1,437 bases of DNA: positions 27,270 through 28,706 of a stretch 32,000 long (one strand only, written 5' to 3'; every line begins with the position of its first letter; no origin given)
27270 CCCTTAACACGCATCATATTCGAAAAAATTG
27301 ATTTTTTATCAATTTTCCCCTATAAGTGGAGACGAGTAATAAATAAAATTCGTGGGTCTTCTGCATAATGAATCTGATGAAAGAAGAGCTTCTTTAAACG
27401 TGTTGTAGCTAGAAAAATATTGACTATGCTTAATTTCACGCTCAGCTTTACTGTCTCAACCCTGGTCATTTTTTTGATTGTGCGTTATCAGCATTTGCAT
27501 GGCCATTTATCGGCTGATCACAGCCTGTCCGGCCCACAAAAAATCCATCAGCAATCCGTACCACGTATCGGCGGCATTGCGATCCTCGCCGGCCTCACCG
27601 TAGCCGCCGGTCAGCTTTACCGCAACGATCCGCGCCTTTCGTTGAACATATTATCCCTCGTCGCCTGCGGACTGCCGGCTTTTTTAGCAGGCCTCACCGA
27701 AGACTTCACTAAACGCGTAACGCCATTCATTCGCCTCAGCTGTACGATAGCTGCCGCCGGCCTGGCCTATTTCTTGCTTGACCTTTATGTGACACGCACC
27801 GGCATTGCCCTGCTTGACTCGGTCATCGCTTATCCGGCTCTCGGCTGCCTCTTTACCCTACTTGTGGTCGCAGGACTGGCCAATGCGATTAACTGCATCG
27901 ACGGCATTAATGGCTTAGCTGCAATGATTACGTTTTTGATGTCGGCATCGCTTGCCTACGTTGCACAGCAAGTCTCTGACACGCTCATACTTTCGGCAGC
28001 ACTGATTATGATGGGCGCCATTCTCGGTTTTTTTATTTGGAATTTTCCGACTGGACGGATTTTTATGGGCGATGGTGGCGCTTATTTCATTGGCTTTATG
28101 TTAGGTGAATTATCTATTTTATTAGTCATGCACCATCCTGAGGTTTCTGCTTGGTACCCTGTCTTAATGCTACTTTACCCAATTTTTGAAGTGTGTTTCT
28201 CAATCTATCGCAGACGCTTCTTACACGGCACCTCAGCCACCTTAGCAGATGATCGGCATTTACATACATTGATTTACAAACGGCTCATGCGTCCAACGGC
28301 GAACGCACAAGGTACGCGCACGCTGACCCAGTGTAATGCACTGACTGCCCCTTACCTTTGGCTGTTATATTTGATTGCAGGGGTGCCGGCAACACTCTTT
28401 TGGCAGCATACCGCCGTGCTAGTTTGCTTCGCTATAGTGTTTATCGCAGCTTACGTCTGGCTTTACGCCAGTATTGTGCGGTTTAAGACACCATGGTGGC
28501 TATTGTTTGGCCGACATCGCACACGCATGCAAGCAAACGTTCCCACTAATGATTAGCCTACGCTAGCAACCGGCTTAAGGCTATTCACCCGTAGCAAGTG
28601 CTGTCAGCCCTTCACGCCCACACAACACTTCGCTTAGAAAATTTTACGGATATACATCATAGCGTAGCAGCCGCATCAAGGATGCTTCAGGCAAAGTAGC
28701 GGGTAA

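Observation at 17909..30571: Near-complete enterobacterial common antigen (ECA) gene set in a genome whose core genes are not enterobacterial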

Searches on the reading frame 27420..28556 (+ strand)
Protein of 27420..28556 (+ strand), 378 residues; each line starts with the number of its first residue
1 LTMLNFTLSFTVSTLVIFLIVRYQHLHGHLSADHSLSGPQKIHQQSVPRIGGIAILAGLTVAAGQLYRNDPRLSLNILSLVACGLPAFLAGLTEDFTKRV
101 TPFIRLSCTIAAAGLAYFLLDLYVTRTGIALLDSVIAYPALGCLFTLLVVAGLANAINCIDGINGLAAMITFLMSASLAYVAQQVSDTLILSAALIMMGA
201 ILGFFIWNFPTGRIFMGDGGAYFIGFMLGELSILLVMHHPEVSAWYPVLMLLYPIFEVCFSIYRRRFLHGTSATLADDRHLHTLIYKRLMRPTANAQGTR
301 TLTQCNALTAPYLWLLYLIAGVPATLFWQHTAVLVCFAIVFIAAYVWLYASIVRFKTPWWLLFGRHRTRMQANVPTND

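Call 5: search_protein_families(library=ncbifam, proteins=[window:27420-28556:+], max_evalue=0.001)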
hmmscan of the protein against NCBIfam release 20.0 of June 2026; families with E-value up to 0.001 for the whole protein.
window:27420-28556:+ (378 aa): 3 families
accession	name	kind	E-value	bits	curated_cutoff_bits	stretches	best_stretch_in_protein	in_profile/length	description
TIGR02380.1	ECA_wecA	exception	1.3e-22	80.5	326.05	1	6-355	4-339/346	UDP-N-acetylglucosamine--undecaprenyl-phosphate N-acetylglucosaminephosphotransferase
NF053644.1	MraY_archaea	equivalog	7.7e-15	55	450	1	134-287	172-317/340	pseudomurein biosynthesis MraY family phospho-N-acetylmuramoyl-pentapeptide-transferase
TIGR00445.1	mraY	equivalog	2.3e-12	47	192.05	1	37-235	24-245/321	phospho-N-acetylmuramoyl-pentapeptide-transferase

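Call 6: search_protein_families(library=pfam, proteins=[window:27420-28556:+], max_evalue=0.001)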
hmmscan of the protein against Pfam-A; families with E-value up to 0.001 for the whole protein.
window:27420-28556:+ (378 aa): 1 family
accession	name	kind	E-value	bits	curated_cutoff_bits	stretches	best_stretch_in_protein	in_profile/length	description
PF00953.26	Glycos_transf_4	-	5.3e-33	114.7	27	1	78-235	2-159/160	Glycosyl transferase family 4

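Call 50: search_solved_structures(query=window:27420-28556:+, max_evalue=0.01)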
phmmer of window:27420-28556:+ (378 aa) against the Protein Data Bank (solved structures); distinct sequences matched with E-value up to 0.01: 5.
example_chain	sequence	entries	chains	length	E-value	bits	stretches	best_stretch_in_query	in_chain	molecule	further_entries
5jnq_A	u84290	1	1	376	1.4e-09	41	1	2-258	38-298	Phospho-N-acetylmuramoyl-pentapeptide-transferase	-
8tlu_A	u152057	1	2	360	4.6e-08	36.1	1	38-236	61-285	Phospho-N-acetylmuramoyl-pentapeptide-transferase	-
8g01_A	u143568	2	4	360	5e-08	35.9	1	38-236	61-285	Phospho-N-acetylmuramoyl-pentapeptide-transferase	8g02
4j72_A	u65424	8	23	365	5.9e-05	25.8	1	4-235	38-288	Phospho-N-acetylmuramoyl-pentapeptide-transferase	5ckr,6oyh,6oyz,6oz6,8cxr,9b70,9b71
9zno_A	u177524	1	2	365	0.00014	24.6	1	11-235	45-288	Phospho-N-acetylmuramoyl-pentapeptide-transferase (MraY)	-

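Call 54: find_homologous_proteins(query=window:27420-28556:+, max_evalue=1e-10)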
Query window:27420-28556:+ (378 aa): 2435 proteins with E <= 1e-10 among 8000 candidates; the best 120 are listed.
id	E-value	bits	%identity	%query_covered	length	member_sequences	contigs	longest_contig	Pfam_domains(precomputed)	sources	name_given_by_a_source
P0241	8.4e-229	777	95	98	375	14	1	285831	PF00953.27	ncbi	-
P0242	6.9e-180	616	76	98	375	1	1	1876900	PF00953.27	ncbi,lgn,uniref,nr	ncbi:glycosyltransferase [Mycoavidus sp. B2-EB]|uniref:MraY family glycosyltransferase n=1 Tax=Mycoa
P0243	1.1e-140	487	62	97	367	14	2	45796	PF00953.27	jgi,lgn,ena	-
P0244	1.1e-140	487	62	97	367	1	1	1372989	PF00953.27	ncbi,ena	-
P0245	1.6e-140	487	62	98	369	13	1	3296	PF00953.27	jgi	jgi:UDP-N-acetylmuramyl pentapeptide phosphotransferase/UDP-N-acetylglucosamine-1-phosphate transfer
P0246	2.8e-140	486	62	97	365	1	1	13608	PF00953.27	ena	-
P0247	4.0e-140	486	62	97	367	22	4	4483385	PF00953.27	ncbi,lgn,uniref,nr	ncbi:MraY family glycosyltransferase [Paraburkholderia sp. SOS3]|uniref:MraY family glycosyltransfer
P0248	7.6e-140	485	62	97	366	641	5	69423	PF00953.27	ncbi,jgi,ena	-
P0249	1.5e-139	484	62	97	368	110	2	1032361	PF00953.27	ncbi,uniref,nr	ncbi:glycosyltransferase [Paraburkholderia silviterrae]|uniref:Glycosyl transferase n=1 Tax=Paraburk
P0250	2.6e-139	483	61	97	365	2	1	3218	PF00953.27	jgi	jgi:UDP-N-acetylmuramyl pentapeptide phosphotransferase/UDP-N-acetylglucosamine-1-phosphate transfer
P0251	3.0e-139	483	61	96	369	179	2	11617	PF00953.27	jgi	jgi:UDP-N-acetylmuramyl pentapeptide phosphotransferase/UDP-N-acetylglucosamine-1-phosphate transfer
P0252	3.1e-139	483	62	97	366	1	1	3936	PF00953.27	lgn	-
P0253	3.2e-139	483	62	97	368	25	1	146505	PF00953.27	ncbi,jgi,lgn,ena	jgi:UDP-N-acetylmuramyl pentapeptide phosphotransferase/UDP-N-acetylglucosamine-1-phosphate transfer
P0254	3.4e-139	482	61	97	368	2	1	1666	PF00953.27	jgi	jgi:UDP-N-acetylmuramyl pentapeptide phosphotransferase/UDP-N-acetylglucosamine-1-phosphate transfer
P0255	5.9e-139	482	61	97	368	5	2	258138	PF00953.27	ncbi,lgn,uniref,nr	ncbi:glycosyltransferase [Paraburkholderia sp. J41]|uniref:MraY family glycosyltransferase n=1 Tax=P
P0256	7.1e-139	481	60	96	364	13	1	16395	PF00953.27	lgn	-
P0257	8.6e-139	481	61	96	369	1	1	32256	PF00953.27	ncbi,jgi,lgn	jgi:UDP-N-acetylmuramyl pentapeptide phosphotransferase/UDP-N-acetylglucosamine-1-phosphate transfer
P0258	9.2e-139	481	59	97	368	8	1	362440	PF00953.27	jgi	jgi:UDP-N-acetylmuramyl pentapeptide phosphotransferase/UDP-N-acetylglucosamine-1-phosphate transfer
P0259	1.3e-138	481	61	97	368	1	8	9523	PF00953.27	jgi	jgi:UDP-N-acetylmuramyl pentapeptide phosphotransferase/UDP-N-acetylglucosamine-1-phosphate transfer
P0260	1.4e-138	480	60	97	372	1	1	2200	PF00953.27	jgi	jgi:UDP-N-acetylmuramyl pentapeptide phosphotransferase/UDP-N-acetylglucosamine-1-phosphate transfer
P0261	2.2e-138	480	60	97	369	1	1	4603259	PF00953.27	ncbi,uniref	ncbi:MraY family glycosyltransferase [Paraburkholderia fungorum]|uniref:MraY family glycosyltransfer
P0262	1.1e-137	477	61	97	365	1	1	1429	PF00953.27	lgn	-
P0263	2.1e-137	477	61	96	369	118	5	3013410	PF00953.27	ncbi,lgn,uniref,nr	ncbi:MraY family glycosyltransferase [Caballeronia insecticola]|uniref:Glycosyl transferase family 4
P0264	2.4e-137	476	61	97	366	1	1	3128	PF00953.27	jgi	jgi:UDP-N-acetylmuramyl pentapeptide phosphotransferase/UDP-N-acetylglucosamine-1-phosphate transfer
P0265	4.0e-137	476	60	96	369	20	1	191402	PF00953.27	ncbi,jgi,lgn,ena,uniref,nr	ncbi:glycosyl transferase family protein [Caballeronia terrestris]|jgi:UDP-N-acetylmuramyl pentapept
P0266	6.4e-137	475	60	96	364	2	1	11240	PF00953.27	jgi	-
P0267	7.7e-137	475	60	97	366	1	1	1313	PF00953.27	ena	-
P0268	9.6e-137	474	61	97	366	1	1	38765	PF00953.27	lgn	-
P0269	9.6e-137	474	60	96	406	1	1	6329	PF00953.27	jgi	jgi:UDP-N-acetylmuramyl pentapeptide phosphotransferase/UDP-N-acetylglucosamine-1-phosphate transfer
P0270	1.2e-136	474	59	96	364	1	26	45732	PF00953.27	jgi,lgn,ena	-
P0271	1.2e-136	474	61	97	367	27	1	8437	PF00953.27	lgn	-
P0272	1.3e-136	474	61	97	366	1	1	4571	PF00953.27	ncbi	-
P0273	1.9e-136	473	61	96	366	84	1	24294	PF00953.27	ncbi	-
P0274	2.0e-136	473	60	97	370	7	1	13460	PF00953.27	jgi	jgi:UDP-N-acetylmuramyl pentapeptide phosphotransferase/UDP-N-acetylglucosamine-1-phosphate transfer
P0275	2.3e-136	473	61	97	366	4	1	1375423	PF00953.27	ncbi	ncbi:glycosyltransferase [Paraburkholderia jirisanensis]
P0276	2.4e-136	473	60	96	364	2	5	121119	PF00953.27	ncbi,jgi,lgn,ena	jgi:UDP-N-acetylmuramyl pentapeptide phosphotransferase/UDP-N-acetylglucosamine-1-phosphate transfer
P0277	3.4e-136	473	61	97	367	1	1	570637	PF00953.27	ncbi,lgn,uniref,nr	ncbi:MraY family glycosyltransferase [Paraburkholderia nodosa]|uniref:MraY family glycosyltransferas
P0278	3.6e-136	472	61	97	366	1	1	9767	PF00953.27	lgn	-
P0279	4.7e-136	472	61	95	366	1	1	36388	PF00953.27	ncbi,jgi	jgi:UDP-N-acetylmuramyl pentapeptide phosphotransferase/UDP-N-acetylglucosamine-1-phosphate transfer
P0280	5.8e-136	472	61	97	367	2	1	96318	PF00953.27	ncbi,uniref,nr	ncbi:glycosyltransferase [Paraburkholderia sp. CNPSo 3281]|uniref:MraY family glycosyltransferase n=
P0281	6.4e-136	472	62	96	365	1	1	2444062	PF00953.27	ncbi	-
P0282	1.2e-135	471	58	97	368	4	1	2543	PF00953.27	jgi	jgi:UDP-N-acetylmuramyl pentapeptide phosphotransferase/UDP-N-acetylglucosamine-1-phosphate transfer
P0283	1.7e-135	470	60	97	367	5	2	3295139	PF00953.27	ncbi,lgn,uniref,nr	ncbi:MraY family glycosyltransferase [Paraburkholderia hayleyella]|uniref:MraY family glycosyltransf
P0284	1.9e-135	470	59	97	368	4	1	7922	PF00953.27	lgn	-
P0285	2.3e-135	470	60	97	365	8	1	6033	PF00953.27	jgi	-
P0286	6.3e-135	468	60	97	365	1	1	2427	PF00953.27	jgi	jgi:UDP-N-acetylmuramyl pentapeptide phosphotransferase/UDP-N-acetylglucosamine-1-phosphate transfer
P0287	7.9e-135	468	60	97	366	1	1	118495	PF00953.27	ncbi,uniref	ncbi:MraY family glycosyltransferase [Mycetohabitans sp. B46]|uniref:MraY family glycosyltransferase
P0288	1.2e-134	467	58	97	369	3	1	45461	PF00953.27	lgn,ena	-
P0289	1.3e-134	467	58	97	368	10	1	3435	PF00953.27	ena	-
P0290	1.4e-134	467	58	97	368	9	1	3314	PF00953.27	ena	-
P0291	1.6e-134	467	57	98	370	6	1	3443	PF00953.27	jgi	jgi:UDP-N-acetylmuramyl pentapeptide phosphotransferase/UDP-N-acetylglucosamine-1-phosphate transfer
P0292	1.9e-134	467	58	98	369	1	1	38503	PF00953.27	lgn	-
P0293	2.3e-134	467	58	97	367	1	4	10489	PF00953.27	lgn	-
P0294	4.8e-134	466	59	97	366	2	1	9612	PF00953.27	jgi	jgi:UDP-N-acetylmuramyl pentapeptide phosphotransferase/UDP-N-acetylglucosamine-1-phosphate transfer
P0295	5.8e-134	465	60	97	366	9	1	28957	PF00953.27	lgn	-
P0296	6.0e-134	465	61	97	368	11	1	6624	PF00953.27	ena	-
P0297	6.6e-134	465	59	97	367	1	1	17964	PF00953.27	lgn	-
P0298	1.0e-133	464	60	97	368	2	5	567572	PF00953.27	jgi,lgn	jgi:UDP-N-acetylmuramyl pentapeptide phosphotransferase/UDP-N-acetylglucosamine-1-phosphate transfer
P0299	1.6e-133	464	61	97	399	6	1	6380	PF00953.27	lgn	-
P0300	1.6e-133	464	59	97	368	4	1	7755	PF00953.27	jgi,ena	-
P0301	2.2e-133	463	59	97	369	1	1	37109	PF00953.27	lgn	-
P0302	3.4e-133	463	60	97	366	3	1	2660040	PF00953.27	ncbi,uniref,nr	ncbi:MraY family glycosyltransferase [Mycetohabitans endofungorum]|uniref:MraY family glycosyltransf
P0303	3.6e-133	463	59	97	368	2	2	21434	PF00953.27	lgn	-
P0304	4.1e-133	462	60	97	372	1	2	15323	PF00953.27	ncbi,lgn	ncbi:MAG: MraY family glycosyltransferase [Janthinobacterium lividum]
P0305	5.9e-133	462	59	96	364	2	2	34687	PF00953.27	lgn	-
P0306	7.1e-133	462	59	97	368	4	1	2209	PF00953.27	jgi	jgi:UDP-N-acetylmuramyl pentapeptide phosphotransferase/UDP-N-acetylglucosamine-1-phosphate transfer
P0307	1.0e-132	461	59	97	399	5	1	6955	PF00953.27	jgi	jgi:UDP-N-acetylmuramyl pentapeptide phosphotransferase/UDP-N-acetylglucosamine-1-phosphate transfer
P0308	1.5e-132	461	60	96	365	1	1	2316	PF00953.27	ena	-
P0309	1.6e-132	460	58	98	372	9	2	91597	PF00953.27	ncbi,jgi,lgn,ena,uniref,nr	ncbi:glycosyl transferase family 4 [Burkholderia sp. lig30]|jgi:UDP-N-acetylmuramyl pentapeptide pho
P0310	1.8e-132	460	59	97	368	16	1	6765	PF00953.27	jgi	jgi:UDP-N-acetylmuramyl pentapeptide phosphotransferase/UDP-N-acetylglucosamine-1-phosphate transfer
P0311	2.3e-132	460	60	96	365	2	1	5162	PF00953.27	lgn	-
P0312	2.4e-132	460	59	97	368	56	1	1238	PF00953.27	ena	-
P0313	4.4e-132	459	58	96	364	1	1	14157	PF00953.27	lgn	-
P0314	6.5e-132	458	58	97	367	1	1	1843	PF00953.27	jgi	jgi:UDP-N-acetylmuramyl pentapeptide phosphotransferase/UDP-N-acetylglucosamine-1-phosphate transfer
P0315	6.8e-132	458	58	97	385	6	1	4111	PF00953.27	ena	-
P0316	1.1e-131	458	59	95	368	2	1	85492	PF00953.27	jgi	jgi:UDP-N-acetylmuramyl pentapeptide phosphotransferase/UDP-N-acetylglucosamine-1-phosphate transfer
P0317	1.5e-131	457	59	97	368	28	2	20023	PF00953.27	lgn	-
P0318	1.7e-131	457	59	96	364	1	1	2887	PF00953.27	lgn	-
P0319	3.5e-131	456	58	97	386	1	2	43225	PF00953.27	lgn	-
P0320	3.7e-131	456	57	98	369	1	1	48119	PF00953.27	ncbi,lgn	-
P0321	3.8e-131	456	59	97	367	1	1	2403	PF00953.27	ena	-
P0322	4.8e-131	456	58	97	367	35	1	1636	PF00953.27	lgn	-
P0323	5.2e-131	456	59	97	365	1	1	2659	PF00953.27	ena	-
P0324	6.5e-131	455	59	97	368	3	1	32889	PF00953.27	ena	-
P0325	6.6e-131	455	59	97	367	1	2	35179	PF00953.27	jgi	jgi:UDP-N-acetylmuramyl pentapeptide phosphotransferase/UDP-N-acetylglucosamine-1-phosphate transfer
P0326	8.8e-131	455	58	96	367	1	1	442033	PF00953.27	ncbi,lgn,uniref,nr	ncbi:MraY family glycosyltransferase [Chitinasiproducens palmae]|uniref:UDP-N-acetylmuramyl pentapep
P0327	1.0e-130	455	58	97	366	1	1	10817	PF00953.27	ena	-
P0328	1.8e-130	454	58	96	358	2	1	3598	PF00953.27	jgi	-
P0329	2.3e-130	453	57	97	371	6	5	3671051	PF00953.27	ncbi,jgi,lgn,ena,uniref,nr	ncbi:UDP-N-acetylmuramyl pentapeptide phosphotransferase/UDP-N-acetylglucosamine-1-phosphate transfe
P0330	3.7e-130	453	58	97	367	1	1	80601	PF00953.27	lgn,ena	-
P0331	3.9e-130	453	59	96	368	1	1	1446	PF00953.27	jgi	jgi:UDP-N-acetylmuramyl pentapeptide phosphotransferase/UDP-N-acetylglucosamine-1-phosphate transfer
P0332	5.0e-130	452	57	97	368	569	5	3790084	PF00953.27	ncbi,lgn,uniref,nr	ncbi:glycosyl transferase [Burkholderia cepacia JBK9]|uniref:Glycosyl transferase n=1 Tax=Burkholder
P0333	5.3e-130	452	57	97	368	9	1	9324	PF00953.27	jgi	jgi:UDP-N-acetylmuramyl pentapeptide phosphotransferase/UDP-N-acetylglucosamine-1-phosphate transfer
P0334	6.6e-130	452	59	96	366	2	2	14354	PF00953.27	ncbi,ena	-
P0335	1.0e-129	451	57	98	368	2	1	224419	PF00953.27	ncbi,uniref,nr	ncbi:MraY family glycosyltransferase [Trinickia diaoshuihuensis]|uniref:MraY family glycosyltransfer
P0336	1.4e-129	451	57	97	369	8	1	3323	PF00953.27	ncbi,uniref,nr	ncbi:MraY family glycosyltransferase [Burkholderia pseudomallei]|uniref:MraY family glycosyltransfer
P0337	5.1e-129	449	57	97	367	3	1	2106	PF00953.27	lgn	-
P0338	6.7e-129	449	58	97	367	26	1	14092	PF00953.27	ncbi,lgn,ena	-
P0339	1.0e-128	448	56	97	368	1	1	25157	PF00953.27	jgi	jgi:UDP-N-acetylmuramyl pentapeptide phosphotransferase/UDP-N-acetylglucosamine-1-phosphate transfer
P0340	2.4e-128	447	57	97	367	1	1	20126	PF00953.27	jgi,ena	-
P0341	4.1e-128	446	59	96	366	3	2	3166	PF00953.27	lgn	-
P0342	5.7e-128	446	58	97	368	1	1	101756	PF00953.27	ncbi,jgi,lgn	-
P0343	6.1e-128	445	57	97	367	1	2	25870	PF00953.27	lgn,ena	-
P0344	7.5e-128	445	56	98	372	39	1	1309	PF00953.27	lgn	-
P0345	1.6e-127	444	58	97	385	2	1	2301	PF00953.27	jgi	jgi:UDP-N-acetylmuramyl pentapeptide phosphotransferase/UDP-N-acetylglucosamine-1-phosphate transfer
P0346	3.8e-127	443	57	97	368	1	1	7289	PF00953.27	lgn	-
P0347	3.0e-126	440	57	96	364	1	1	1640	PF00953.27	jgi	jgi:UDP-N-acetylmuramyl pentapeptide phosphotransferase/UDP-N-acetylglucosamine-1-phosphate transfer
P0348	6.5e-126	439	57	97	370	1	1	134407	PF00953.27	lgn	-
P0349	8.6e-126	438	57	97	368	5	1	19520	PF00953.27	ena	-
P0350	9.5e-126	438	55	96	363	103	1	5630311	PF00953.27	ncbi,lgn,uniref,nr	ncbi:MraY family glycosyltransferase [Pandoraea oxalativorans]|uniref:Glycosyl transferase n=1 Tax=P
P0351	2.8e-125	437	55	96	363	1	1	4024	PF00953.27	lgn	-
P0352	2.0e-123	431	55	97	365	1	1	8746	PF00953.27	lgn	-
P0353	4.0e-123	430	56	97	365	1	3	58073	PF00953.27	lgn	-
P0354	4.3e-123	429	55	97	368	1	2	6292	PF00953.27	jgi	jgi:UDP-N-acetylmuramyl pentapeptide phosphotransferase/UDP-N-acetylglucosamine-1-phosphate transfer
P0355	7.7e-123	429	54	97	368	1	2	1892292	PF00953.27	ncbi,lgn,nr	ncbi:MAG: glycosyltransferase [Burkholderia sp.]|nr:MAG: putative undecaprenyl-phosphate N-acetylglu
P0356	8.1e-123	429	54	97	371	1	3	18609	PF00953.27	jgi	jgi:UDP-N-acetylmuramyl pentapeptide phosphotransferase/UDP-N-acetylglucosamine-1-phosphate transfer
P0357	1.0e-122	428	56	96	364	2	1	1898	PF00953.27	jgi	jgi:UDP-N-acetylmuramyl pentapeptide phosphotransferase/UDP-N-acetylglucosamine-1-phosphate transfer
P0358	8.6e-122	425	55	96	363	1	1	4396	PF00953.27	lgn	-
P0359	3.9e-121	423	55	97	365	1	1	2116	PF00953.27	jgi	-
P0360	6.2e-120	419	53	95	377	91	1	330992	PF00953.27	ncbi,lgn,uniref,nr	ncbi:glycosyl transferase [Burkholderia ubonensis]|uniref:MraY family glycosyltransferase n=1 Tax=Bu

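Call 67: find_encoding_contigs(protein=P0242, flank=10000, max_places=1)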
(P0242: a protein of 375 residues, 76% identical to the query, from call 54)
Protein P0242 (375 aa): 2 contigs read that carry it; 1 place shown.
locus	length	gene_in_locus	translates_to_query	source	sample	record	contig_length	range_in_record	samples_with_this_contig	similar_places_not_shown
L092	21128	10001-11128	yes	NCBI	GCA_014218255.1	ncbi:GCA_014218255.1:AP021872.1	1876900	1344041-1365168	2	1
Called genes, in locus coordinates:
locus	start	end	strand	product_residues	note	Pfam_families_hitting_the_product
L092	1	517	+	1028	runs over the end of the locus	PF00873:ACR_tran, PF03176:MMPL (faint)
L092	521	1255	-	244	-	PF03808:Glyco_tran_WecG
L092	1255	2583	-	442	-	PF06899:WzyE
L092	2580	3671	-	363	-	PF07429:Glyco_transf_56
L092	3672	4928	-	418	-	PF01943:Polysacc_synt, PF13440:Polysacc_synt_3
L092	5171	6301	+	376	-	PF02350:Epimerase_2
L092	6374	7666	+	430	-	PF03446:NAD_binding_2 (faint), PF03721:UDPG_MGDP_dh_N, PF00984:UDPG_MGDP_dh, PF03720:UDPG_MGDP_dh_C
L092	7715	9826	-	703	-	PF27114:Phage_tail_beta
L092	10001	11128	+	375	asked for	PF00953:Glycos_transf_4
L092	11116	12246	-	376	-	PF01041:DegT_DnrJ_EryC1, PF00155:Aminotran_1_2, PF00266:Aminotran_5 (weak)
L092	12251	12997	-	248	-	PF00583:Acetyltransf_1 (weak)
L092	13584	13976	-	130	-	PF00376:MerR, PF13411:MerR_1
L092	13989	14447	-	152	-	PF00216:Bac_DNA_binding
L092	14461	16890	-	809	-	PF01588:tRNA_bind, PF03483:B3_4, PF03484:B5, PF17759:tRNA_synthFbeta, PF03147:FDX-ACB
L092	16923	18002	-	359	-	PF02912:Phe_tRNA-synt_N, PF01409:tRNA-synt_2d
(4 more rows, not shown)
